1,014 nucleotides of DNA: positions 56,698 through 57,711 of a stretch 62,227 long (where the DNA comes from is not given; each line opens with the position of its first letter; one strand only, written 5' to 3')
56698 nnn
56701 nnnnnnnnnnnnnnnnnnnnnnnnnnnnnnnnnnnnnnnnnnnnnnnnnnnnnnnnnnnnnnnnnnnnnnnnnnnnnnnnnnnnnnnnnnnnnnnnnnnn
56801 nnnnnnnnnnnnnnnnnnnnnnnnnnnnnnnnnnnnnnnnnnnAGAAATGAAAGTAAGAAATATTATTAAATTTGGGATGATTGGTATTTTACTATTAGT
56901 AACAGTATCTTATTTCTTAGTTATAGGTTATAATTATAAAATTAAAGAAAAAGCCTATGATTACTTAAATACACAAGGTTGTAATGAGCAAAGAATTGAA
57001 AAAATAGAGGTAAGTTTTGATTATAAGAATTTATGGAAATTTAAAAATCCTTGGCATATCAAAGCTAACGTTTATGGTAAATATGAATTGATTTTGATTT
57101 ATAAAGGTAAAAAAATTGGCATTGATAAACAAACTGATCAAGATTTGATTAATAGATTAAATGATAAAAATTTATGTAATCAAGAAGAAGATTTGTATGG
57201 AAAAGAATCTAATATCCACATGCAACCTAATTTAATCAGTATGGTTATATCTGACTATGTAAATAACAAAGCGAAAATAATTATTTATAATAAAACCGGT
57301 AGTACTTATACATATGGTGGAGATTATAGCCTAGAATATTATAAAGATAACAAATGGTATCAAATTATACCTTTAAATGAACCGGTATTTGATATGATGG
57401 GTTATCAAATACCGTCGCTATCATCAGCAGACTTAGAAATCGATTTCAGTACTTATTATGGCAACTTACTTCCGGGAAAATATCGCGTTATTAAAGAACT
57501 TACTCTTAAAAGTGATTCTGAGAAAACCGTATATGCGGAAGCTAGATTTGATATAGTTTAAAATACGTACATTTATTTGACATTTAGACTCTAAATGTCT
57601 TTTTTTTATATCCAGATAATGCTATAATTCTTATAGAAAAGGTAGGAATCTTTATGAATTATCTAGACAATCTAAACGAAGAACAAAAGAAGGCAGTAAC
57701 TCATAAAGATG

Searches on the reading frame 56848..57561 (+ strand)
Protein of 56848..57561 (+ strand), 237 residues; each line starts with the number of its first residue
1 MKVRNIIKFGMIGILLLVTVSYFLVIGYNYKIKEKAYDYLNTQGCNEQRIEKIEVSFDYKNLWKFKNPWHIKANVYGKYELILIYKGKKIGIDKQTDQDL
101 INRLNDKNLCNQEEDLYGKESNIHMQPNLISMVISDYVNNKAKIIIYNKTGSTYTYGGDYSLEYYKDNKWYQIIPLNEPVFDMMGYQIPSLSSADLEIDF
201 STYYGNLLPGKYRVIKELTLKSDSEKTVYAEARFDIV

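Call 12: search_protein_families(library=pfam, proteins=[window:56848-57561:+], max_evalue=0.1)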
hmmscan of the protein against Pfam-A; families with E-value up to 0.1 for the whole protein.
window:56848-57561:+ (237 aa): 3 families
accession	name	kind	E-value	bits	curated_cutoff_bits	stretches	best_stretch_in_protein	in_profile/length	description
PF20251.4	Big_14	-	1.2e-19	70.6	27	1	135-227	12-98/104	Bacterial Ig-like domain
PF11337.13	DUF3139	-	0.00087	20.3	27.3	1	7-61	4-64/83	Protein of unknown function (DUF3139)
PF11306.15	DUF3108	-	0.015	15.6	26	1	153-222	80-155/209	Protein of unknown function (DUF3108)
